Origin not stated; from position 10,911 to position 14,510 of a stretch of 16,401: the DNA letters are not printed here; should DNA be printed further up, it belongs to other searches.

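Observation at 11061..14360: Stand-alone 1099-aa HD phosphohydrolase + GHKL ATPase fusion: candidate undescribed defence/conflict protein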

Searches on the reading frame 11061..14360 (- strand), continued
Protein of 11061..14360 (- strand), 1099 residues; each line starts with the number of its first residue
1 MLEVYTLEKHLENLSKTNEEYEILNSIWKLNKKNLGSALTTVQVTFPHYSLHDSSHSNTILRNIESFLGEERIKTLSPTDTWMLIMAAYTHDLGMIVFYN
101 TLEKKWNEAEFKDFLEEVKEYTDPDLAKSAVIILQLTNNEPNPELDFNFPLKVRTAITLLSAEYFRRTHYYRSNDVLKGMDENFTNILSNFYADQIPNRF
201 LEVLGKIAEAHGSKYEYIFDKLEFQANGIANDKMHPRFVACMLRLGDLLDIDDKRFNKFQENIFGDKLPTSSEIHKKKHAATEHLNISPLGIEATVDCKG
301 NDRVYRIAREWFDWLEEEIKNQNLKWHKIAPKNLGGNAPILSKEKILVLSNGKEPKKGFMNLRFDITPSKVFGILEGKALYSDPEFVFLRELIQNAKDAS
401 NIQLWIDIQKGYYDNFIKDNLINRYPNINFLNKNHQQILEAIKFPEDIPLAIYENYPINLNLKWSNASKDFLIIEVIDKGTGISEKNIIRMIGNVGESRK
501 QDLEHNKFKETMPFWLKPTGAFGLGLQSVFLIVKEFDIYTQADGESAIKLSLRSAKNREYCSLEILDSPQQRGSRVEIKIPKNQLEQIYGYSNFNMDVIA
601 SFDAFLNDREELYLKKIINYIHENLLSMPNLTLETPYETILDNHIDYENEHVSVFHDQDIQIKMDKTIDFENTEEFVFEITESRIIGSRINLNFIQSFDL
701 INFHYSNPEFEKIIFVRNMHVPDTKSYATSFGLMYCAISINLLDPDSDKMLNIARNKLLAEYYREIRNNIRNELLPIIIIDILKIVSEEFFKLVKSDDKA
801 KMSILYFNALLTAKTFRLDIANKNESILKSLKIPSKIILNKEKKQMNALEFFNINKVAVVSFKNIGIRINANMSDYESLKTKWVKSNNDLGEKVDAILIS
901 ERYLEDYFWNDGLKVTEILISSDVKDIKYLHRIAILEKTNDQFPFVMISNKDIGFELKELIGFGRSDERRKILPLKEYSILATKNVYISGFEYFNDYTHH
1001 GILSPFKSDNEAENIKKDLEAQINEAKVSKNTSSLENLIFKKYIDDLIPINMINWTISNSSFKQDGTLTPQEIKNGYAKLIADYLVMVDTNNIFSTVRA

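Call 68: search_solved_structures(query=A1, max_evalue=1e-9, show_alignments=5)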
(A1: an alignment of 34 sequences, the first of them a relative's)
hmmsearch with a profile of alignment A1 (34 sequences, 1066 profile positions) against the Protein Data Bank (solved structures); distinct sequences matched with E-value up to 1e-9: 5.
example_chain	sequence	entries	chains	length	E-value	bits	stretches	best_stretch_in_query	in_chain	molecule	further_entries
3peh_A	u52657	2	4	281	7.2e-13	50.7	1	456-650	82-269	Endoplasmin homolog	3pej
2ior_A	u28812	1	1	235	1.3e-10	43.2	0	461-578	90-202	Chaperone protein htpG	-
3h80_A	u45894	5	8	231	3e-10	42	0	464-590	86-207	Heat shock protein 83-1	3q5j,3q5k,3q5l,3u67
1y4s_A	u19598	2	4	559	3.9e-10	41.6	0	465-781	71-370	Chaperone protein htpG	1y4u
2iop_A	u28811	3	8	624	5.8e-10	41.1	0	461-781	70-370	Chaperone protein htpG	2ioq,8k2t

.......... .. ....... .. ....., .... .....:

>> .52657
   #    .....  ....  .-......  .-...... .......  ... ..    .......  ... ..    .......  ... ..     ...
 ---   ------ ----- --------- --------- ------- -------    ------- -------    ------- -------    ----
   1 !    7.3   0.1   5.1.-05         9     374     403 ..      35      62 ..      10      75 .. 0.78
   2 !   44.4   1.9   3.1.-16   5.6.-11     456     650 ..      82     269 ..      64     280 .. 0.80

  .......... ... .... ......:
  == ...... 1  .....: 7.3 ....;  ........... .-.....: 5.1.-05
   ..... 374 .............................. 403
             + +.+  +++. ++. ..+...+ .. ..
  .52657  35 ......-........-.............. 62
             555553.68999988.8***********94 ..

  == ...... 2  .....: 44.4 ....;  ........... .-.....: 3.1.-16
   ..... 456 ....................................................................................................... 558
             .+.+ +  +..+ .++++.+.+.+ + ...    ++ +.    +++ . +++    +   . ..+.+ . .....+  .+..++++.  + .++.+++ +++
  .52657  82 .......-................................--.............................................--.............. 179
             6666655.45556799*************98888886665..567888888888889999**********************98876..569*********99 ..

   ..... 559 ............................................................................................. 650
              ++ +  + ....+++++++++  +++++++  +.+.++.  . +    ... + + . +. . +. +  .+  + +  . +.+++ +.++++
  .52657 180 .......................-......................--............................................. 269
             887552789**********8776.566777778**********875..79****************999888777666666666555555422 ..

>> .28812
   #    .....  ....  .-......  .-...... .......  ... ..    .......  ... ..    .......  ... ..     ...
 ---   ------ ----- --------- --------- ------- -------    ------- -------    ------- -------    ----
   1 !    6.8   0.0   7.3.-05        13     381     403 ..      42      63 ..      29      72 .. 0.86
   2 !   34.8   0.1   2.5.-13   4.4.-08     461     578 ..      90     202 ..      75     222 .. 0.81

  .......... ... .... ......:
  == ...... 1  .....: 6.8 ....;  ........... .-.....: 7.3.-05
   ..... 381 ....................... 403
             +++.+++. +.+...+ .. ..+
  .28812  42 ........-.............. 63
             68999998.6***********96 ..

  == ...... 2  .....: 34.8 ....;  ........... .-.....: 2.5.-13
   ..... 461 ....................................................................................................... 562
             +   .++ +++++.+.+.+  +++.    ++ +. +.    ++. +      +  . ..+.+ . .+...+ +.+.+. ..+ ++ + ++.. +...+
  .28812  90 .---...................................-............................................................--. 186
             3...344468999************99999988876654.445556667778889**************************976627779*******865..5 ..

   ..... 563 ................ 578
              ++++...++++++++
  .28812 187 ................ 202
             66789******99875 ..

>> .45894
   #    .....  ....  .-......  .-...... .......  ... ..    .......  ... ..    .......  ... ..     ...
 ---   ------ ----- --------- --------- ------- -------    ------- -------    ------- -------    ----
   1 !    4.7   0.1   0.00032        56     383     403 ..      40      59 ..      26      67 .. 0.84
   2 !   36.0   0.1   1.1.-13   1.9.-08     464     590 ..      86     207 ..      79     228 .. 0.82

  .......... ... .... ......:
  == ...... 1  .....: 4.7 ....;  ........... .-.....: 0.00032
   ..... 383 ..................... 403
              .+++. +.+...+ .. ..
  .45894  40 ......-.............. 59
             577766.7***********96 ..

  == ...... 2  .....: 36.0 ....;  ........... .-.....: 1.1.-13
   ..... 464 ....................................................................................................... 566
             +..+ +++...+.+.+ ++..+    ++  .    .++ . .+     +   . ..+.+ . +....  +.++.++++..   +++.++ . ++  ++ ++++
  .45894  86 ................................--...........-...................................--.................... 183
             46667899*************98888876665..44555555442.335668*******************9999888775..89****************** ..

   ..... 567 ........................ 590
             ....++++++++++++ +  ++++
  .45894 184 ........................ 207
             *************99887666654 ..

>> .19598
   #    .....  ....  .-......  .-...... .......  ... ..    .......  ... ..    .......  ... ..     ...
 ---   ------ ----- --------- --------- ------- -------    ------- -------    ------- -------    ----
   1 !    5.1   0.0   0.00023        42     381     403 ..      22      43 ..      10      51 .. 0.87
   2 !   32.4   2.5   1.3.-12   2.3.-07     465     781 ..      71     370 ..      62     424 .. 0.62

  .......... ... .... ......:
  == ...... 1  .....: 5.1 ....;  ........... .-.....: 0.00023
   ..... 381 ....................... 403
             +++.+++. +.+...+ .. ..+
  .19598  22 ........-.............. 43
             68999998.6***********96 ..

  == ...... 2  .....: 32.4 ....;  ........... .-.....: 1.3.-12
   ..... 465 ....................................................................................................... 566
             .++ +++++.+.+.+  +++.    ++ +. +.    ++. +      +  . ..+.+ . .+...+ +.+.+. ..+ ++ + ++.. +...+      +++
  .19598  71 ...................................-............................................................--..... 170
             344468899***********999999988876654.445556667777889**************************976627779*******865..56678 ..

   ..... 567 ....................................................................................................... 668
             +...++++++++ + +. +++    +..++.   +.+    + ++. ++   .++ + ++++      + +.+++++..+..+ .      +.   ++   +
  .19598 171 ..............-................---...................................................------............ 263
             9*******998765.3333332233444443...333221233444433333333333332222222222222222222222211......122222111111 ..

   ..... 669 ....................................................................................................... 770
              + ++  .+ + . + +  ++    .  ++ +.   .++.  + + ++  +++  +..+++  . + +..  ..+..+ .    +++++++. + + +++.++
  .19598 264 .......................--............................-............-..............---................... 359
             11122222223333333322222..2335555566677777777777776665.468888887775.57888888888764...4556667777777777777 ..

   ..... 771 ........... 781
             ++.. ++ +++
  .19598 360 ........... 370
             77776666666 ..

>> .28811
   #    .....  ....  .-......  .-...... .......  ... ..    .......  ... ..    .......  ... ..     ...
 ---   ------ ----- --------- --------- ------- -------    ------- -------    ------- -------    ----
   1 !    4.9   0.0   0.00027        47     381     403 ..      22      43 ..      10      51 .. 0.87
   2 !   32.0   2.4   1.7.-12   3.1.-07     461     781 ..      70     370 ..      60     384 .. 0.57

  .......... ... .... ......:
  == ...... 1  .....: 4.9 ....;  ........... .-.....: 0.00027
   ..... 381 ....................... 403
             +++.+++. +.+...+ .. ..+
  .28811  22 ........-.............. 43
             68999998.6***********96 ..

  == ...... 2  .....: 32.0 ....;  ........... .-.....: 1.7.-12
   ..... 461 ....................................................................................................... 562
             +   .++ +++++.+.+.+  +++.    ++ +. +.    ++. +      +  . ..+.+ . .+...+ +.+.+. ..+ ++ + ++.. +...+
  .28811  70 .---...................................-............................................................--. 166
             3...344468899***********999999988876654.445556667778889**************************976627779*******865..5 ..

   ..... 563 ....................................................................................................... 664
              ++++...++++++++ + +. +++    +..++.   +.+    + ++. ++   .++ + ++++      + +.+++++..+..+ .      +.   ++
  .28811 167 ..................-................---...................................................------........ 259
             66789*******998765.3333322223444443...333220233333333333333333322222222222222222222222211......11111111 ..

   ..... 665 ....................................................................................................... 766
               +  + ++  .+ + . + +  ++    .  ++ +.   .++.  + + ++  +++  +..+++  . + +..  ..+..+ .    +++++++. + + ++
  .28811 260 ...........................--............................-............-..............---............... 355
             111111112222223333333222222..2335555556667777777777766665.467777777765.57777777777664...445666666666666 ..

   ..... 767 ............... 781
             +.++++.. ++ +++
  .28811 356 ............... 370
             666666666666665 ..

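Call 69: search_dna_similar(query=window:11061-14360:-, collection=phages, mode=protein, max_evalue=0.001, max_rows=15)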
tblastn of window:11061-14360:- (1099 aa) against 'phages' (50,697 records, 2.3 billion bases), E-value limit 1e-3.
Records with a match: 1; places in all: 1; records where one place covers at least 80% of the query: 0.
Best place of each record, by identity: <60% 1.
By first word of the organism name: Bacteriophage 1.
By host as written in the record: - 1.
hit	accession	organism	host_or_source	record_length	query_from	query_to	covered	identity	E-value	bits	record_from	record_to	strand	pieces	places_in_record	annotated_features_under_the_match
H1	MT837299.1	Bacteriophage sp.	human fecal samples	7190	6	574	52%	29.2%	2e-60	233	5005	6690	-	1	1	record has no annotation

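Call 70: search_dna_similar(query=window:11061-14360:-, collection=plasmids, mode=protein, max_evalue=0.001, max_rows=15)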
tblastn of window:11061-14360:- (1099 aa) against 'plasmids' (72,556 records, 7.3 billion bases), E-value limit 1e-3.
Records with a match: 7; places in all: 7; records where one place covers at least 80% of the query: 0.
Best place of each record, by identity: <60% 7.
By first word of the organism name: [Eubacterium] 1; Lachnospira 1; Pantoea 1; Hymenobacter 1; Bacillus 1; Aliarcobacter 1; Lysinibacillus 1.
By predicted mobility (MOB-suite, as given by PLSDB): non-mobilizable 7.
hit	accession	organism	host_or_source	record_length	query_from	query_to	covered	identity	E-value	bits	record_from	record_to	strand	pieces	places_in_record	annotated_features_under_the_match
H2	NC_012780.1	[Eubacterium] eligens ATCC 27750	-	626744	5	615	56%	37.1%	3e-106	375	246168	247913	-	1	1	ATP-binding protein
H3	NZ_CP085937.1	Lachnospira eligens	-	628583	5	615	56%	37.1%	3e-106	375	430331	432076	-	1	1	ATP-binding protein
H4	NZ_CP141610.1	Pantoea agglomerans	cell culture,hydroalcoholic extract of ...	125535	7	678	61%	28.7%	2e-59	232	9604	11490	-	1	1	hypothetical protein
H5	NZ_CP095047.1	Hymenobacter cellulosilyticus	single cell,air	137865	9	621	56%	30.0%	2e-63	244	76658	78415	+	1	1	ATP-binding protein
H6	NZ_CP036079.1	Bacillus mycoides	cell culture,soil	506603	6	608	55%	21.9%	7e-10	71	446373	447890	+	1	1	ATP-binding protein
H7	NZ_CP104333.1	Aliarcobacter butzleri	poultry meat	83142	38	412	34%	23.6%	5e-8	66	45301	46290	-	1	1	hypothetical protein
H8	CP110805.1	Lysinibacillus sp. MHQ-1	pure culture,river water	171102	158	401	22%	27.9%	4e-7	62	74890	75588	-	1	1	hypothetical protein (x2)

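Call 72: get_annotated_region(hit=H4, flank=8000)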
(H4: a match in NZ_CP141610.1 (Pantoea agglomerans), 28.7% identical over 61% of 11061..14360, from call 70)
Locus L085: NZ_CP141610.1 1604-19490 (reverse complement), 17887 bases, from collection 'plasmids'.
description: Pantoea agglomerans strain BIM B-2003 plasmid pPA-MXU-125, complete sequence
organism: Pantoea agglomerans (NCBI taxid 549)
taxonomy: Bacteria; Pseudomonadota; Gammaproteobacteria; Enterobacterales; Erwiniaceae; Pantoea; Pantoea agglomerans
host: -; source: cell culture,hydroalcoholic extract of Sphagnum fuscum; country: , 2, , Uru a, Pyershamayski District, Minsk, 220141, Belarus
typing (MOB-suite, as given by PLSDB): non-mobilizable; replicon rep_cluster_1441
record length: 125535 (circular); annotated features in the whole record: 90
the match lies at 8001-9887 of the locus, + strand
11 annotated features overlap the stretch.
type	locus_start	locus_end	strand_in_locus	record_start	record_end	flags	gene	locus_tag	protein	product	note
CDS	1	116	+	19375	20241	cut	-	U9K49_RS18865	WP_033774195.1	RepB family plasmid replication initiator protein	-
CDS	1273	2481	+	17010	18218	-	-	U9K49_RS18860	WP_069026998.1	AAA family ATPase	-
CDS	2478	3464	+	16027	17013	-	-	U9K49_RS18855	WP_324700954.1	ParB family protein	-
CDS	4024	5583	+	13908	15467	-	-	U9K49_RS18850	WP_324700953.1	AAA family ATPase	-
CDS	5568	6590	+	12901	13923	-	-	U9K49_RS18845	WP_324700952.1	DNA helicase UvrD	-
CDS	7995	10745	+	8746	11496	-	-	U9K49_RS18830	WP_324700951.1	hypothetical protein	-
CDS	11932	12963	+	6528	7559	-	-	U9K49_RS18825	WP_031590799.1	tyrosine-type recombinase/integrase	GO:0015074 - DNA integration [Evidence IEA]; GO:0006310 - DNA recombination [Evidence IEA]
CDS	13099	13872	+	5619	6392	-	-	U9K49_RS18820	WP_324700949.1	nucleotidyltransferase domain-containing protein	-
CDS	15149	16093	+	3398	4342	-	-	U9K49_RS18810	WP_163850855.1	Rpn family recombination-promoting nuclease/putative transposase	-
CDS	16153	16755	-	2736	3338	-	-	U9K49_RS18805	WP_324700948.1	DUF2913 family protein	-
CDS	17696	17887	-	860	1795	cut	repA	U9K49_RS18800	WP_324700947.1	plasmid replication initiator RepA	-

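Call 73: get_annotated_region(hit=H5, flank=8000)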
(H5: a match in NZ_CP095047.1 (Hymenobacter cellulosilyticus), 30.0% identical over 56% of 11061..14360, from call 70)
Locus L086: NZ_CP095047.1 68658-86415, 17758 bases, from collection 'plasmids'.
description: Hymenobacter cellulosilyticus strain 5116 S-3 plasmid unnamed1, complete sequence
organism: Hymenobacter cellulosilyticus (NCBI taxid 2932248)
taxonomy: Bacteria; Bacteroidota; Cytophagia; Cytophagales; Hymenobacteraceae; Hymenobacter; Hymenobacter cellulosilyticus
host: -; source: single cell,air; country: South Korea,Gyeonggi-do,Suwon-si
typing (MOB-suite, as given by PLSDB): non-mobilizable; replicon rep_cluster_1231
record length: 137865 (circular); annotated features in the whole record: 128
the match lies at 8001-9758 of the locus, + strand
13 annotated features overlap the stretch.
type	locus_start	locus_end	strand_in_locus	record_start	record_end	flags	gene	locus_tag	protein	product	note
CDS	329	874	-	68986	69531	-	-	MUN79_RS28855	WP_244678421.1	Crp/Fnr family transcriptional regulator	GO:0006355 - regulation of DNA-templated transcription [Evidence IEA]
CDS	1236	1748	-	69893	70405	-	-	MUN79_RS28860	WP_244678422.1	DUF4304 domain-containing protein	-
CDS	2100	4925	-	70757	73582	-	-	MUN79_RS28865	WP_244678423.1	DUF6493 family protein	-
CDS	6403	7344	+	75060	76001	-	-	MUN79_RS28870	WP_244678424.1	hypothetical protein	-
CDS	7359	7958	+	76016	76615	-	-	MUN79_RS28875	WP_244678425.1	recombinase family protein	GO:0006310 - DNA recombination [Evidence IEA]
CDS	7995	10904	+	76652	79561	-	-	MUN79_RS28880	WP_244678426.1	ATP-binding protein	-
CDS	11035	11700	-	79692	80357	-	-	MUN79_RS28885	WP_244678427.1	tyrosine-type recombinase/integrase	GO:0015074 - DNA integration [Evidence IEA]; GO:0006310 - DNA recombination [Evidence IEA]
CDS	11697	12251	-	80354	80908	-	-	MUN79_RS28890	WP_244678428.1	phage integrase SAM-like domain-containing protein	-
CDS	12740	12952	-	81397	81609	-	-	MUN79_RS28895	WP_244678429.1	hypothetical protein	-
CDS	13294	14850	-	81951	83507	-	-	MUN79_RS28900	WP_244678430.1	nucleotidyl transferase AbiEii/AbiGii toxin family protein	-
CDS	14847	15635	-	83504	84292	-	-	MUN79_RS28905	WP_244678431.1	DUF6577 family protein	-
CDS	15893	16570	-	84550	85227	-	-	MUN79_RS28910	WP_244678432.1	recombinase family protein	GO:0006310 - DNA recombination [Evidence IEA]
CDS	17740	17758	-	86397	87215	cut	-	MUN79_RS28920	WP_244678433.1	SDR family oxidoreductase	-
